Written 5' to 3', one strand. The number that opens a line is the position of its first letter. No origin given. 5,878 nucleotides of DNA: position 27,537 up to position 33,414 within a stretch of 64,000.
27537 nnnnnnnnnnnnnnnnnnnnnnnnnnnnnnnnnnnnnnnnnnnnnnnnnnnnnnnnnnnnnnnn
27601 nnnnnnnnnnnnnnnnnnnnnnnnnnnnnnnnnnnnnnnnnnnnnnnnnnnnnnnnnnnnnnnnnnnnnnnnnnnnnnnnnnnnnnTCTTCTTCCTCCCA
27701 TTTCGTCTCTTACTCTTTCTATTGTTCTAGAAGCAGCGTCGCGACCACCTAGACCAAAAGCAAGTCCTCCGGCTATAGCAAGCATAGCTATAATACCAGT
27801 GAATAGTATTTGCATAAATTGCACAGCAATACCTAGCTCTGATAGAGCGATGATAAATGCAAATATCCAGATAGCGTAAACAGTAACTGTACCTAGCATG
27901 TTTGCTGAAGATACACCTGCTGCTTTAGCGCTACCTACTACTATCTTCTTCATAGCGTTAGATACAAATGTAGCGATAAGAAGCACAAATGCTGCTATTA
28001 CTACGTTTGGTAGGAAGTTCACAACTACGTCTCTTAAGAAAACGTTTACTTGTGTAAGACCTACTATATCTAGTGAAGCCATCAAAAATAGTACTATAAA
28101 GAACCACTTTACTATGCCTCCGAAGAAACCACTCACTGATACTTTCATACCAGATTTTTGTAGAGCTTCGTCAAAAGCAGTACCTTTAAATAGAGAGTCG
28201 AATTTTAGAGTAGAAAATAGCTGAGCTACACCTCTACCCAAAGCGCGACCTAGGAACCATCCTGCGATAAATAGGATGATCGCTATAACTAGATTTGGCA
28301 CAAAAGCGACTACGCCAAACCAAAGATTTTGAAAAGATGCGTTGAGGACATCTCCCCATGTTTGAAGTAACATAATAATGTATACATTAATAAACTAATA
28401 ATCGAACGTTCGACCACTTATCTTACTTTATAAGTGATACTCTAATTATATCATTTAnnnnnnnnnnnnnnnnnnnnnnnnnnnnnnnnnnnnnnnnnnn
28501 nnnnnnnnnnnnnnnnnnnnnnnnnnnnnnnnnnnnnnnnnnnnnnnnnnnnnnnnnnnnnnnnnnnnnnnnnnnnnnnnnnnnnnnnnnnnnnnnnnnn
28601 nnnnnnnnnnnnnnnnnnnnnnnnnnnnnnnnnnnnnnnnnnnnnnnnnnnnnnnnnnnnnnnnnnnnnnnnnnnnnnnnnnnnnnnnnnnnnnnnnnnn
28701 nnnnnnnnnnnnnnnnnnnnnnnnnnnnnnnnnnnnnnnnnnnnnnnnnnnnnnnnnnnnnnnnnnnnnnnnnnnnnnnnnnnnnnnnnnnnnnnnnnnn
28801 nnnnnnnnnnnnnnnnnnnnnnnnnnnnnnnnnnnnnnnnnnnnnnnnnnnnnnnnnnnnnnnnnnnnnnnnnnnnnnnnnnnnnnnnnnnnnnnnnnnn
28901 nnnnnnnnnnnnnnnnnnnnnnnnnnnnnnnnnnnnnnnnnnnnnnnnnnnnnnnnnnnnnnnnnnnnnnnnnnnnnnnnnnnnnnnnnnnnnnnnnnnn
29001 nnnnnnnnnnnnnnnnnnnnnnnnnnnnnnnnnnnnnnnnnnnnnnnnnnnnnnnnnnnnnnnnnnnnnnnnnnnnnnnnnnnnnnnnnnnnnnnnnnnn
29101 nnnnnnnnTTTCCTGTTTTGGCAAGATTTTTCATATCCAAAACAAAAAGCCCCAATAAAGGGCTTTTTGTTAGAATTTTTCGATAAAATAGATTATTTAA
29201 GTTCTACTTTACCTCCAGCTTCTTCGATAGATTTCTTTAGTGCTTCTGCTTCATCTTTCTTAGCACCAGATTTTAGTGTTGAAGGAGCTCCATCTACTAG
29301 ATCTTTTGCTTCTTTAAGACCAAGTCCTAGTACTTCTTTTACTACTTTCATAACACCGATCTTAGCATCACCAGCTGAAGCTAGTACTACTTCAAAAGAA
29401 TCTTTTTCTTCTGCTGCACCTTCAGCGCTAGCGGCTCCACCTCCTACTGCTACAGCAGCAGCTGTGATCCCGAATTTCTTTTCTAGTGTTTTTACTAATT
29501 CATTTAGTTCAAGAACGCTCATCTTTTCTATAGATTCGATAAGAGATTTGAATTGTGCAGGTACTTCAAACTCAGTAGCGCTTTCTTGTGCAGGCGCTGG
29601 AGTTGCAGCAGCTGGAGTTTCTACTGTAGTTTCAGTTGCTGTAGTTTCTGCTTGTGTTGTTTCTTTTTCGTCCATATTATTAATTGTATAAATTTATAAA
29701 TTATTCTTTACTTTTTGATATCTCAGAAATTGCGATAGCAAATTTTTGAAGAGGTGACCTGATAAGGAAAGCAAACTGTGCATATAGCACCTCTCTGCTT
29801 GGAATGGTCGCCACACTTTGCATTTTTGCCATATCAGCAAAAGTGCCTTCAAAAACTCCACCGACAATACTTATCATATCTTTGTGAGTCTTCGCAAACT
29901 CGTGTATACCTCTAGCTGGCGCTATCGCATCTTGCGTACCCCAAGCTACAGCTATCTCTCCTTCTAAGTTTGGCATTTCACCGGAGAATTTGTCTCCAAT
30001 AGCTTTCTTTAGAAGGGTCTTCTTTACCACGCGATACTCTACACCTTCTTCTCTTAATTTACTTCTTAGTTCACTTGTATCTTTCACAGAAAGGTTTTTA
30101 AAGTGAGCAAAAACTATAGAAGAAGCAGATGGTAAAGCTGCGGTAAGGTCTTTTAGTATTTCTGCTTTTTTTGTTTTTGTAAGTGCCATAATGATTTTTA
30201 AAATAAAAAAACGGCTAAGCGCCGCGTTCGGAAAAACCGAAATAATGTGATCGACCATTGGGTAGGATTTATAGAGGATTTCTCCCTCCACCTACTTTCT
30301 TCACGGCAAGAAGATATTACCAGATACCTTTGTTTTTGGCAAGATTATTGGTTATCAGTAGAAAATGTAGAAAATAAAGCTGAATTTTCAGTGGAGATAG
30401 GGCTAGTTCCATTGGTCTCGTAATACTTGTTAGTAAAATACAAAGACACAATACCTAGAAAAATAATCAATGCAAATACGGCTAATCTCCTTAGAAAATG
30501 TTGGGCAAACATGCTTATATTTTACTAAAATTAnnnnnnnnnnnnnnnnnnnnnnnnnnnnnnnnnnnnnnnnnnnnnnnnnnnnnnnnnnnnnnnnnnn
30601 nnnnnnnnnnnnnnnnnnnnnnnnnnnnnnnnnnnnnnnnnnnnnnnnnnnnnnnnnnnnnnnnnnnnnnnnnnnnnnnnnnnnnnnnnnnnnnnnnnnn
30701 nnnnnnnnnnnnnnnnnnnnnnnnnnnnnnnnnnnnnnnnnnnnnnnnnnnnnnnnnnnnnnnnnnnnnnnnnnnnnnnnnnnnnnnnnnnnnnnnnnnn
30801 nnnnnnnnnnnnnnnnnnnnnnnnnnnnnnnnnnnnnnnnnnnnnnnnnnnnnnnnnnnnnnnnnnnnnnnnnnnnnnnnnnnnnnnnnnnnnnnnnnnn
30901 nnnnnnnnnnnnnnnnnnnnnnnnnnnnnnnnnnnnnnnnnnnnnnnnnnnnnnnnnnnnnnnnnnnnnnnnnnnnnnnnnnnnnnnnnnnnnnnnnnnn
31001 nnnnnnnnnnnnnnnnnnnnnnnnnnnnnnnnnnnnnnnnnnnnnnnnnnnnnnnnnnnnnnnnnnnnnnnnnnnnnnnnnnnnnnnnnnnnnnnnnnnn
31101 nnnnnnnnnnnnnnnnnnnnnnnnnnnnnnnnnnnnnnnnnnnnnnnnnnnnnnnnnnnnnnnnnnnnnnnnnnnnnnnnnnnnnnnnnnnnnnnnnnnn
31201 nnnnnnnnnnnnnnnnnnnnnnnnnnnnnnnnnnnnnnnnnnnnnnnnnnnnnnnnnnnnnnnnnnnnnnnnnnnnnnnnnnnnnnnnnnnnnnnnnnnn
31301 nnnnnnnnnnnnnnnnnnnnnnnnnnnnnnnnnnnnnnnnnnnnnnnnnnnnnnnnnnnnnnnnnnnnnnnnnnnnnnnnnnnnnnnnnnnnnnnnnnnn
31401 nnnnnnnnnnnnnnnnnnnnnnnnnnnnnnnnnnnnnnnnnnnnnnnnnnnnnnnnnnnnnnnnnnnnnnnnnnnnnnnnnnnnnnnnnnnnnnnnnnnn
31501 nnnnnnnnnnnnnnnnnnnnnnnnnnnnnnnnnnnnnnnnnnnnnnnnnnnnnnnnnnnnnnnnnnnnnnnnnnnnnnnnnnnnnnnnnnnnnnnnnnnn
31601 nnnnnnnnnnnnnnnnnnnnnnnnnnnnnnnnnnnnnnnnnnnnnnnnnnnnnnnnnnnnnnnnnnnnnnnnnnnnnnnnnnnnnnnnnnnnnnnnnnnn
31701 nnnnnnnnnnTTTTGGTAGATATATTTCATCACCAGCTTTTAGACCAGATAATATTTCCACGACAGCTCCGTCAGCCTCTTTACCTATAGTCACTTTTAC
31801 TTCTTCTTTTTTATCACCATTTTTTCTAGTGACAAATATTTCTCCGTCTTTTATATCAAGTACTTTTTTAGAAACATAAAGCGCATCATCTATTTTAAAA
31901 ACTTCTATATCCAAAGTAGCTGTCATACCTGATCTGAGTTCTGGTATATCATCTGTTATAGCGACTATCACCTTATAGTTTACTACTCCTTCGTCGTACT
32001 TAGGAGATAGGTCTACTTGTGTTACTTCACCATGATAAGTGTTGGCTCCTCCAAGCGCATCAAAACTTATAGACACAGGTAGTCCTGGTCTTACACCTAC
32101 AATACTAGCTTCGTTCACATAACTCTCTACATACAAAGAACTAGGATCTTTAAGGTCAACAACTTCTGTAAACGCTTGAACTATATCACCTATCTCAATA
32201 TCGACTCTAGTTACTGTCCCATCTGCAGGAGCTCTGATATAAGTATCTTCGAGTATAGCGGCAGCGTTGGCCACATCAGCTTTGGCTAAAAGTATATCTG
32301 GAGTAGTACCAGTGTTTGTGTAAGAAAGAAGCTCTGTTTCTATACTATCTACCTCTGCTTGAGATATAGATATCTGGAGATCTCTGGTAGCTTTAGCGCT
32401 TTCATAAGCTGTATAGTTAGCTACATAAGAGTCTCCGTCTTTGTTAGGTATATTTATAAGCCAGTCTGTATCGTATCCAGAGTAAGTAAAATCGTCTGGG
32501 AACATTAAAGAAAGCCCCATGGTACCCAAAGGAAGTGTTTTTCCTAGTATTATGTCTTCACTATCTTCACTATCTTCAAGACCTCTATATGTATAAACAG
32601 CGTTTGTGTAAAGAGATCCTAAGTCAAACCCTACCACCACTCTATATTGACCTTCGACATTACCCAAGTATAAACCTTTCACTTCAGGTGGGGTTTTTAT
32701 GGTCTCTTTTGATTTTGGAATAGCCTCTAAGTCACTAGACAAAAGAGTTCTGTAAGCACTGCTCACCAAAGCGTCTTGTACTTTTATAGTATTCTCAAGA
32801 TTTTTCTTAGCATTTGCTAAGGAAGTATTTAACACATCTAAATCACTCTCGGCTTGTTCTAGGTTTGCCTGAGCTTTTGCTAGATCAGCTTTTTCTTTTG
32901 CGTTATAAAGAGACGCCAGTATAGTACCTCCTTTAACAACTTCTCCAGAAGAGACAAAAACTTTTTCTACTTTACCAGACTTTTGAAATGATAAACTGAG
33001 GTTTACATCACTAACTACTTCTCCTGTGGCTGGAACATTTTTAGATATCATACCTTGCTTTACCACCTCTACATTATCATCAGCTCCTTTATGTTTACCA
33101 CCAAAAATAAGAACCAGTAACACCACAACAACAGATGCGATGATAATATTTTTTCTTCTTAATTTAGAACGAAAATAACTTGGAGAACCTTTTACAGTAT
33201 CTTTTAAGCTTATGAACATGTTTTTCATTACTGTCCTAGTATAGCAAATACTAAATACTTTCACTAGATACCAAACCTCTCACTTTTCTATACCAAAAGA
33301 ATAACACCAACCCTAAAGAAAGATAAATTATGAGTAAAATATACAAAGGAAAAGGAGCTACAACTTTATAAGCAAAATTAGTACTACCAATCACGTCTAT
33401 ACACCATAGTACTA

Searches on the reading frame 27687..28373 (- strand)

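Call 60: search_protein_families(library=pfam, proteins=[window:27687-28373:-], max_evalue=0.001)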
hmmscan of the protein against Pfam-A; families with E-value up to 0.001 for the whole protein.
window:27687-28373:- (229 aa): 1 family
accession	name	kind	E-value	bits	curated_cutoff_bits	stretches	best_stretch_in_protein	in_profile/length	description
PF05552.17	MS_channel_1st_1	-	1.6e-15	57.2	22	2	14-60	3-49/50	Mechanosensitive ion channel, conserved TM helix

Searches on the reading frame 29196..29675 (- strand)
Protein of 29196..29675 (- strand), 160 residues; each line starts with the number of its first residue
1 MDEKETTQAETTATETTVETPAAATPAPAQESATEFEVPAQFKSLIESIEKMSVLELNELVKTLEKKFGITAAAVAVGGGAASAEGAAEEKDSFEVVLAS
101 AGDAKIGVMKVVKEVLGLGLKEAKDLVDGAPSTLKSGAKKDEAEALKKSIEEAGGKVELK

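Call 61: search_protein_families(library=pfam, proteins=[window:29196-29675:-], max_evalue=0.001)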
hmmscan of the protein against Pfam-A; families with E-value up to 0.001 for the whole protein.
window:29196-29675:- (160 aa): 2 families
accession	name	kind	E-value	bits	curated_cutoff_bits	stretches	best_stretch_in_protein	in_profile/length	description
PF00542.24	Ribosomal_L12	-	2.1e-26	92.5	25.9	1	94-160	1-67/67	Ribosomal protein L7/L12 C-terminal domain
PF16320.10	Ribosomal_L12_N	-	5e-16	58.6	25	1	44-87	4-47/48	Ribosomal protein L7/L12 dimerisation domain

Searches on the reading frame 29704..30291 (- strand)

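Call 61: search_protein_families(library=pfam, proteins=[window:29704-30291:-], max_evalue=0.001)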
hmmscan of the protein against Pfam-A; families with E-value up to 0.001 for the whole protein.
window:29704-30291:- (196 aa): 1 family
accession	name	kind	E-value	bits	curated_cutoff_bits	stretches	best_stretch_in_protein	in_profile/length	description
PF00466.25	Ribosomal_L10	-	2.2e-20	73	22.8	1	38-134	2-100/100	Ribosomal protein L10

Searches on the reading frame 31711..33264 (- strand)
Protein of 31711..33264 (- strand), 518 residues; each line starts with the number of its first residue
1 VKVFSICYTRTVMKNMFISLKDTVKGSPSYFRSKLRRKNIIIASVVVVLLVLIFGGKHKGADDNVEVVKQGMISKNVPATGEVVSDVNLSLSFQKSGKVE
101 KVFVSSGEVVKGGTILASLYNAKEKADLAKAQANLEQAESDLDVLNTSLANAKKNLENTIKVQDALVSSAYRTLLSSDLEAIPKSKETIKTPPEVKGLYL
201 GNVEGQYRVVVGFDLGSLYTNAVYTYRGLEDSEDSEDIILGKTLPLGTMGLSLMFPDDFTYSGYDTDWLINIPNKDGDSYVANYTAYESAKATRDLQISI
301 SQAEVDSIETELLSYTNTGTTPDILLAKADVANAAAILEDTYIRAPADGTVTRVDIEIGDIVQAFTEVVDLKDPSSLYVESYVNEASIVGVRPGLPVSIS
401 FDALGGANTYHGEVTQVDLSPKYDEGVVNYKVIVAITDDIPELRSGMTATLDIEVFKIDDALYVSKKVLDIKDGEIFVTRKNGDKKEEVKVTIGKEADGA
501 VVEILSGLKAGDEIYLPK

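Call 61: search_protein_families(library=pfam, proteins=[window:31711-33264:-], max_evalue=0.001)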
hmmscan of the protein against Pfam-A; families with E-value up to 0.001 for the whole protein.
window:31711-33264:- (518 aa): 4 families
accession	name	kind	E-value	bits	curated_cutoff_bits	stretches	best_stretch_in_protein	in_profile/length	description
PF13437.12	HlyD_3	-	4.2e-15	56.8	22.2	1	343-439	2-96/106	HlyD family secretion protein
PF16576.10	HlyD_D23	-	1.7e-14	54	30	1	332-449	100-214/214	Barrel-sandwich domain of CusB or HlyD membrane-fusion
PF13533.13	Biotin_lipoyl_2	-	8.1e-08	32.3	29.8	1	90-119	2-31/32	Biotin-lipoyl like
PF00364.28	Biotin_lipoyl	-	0.00028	21.1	22.1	0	89-119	43-73/73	Biotin-requiring enzyme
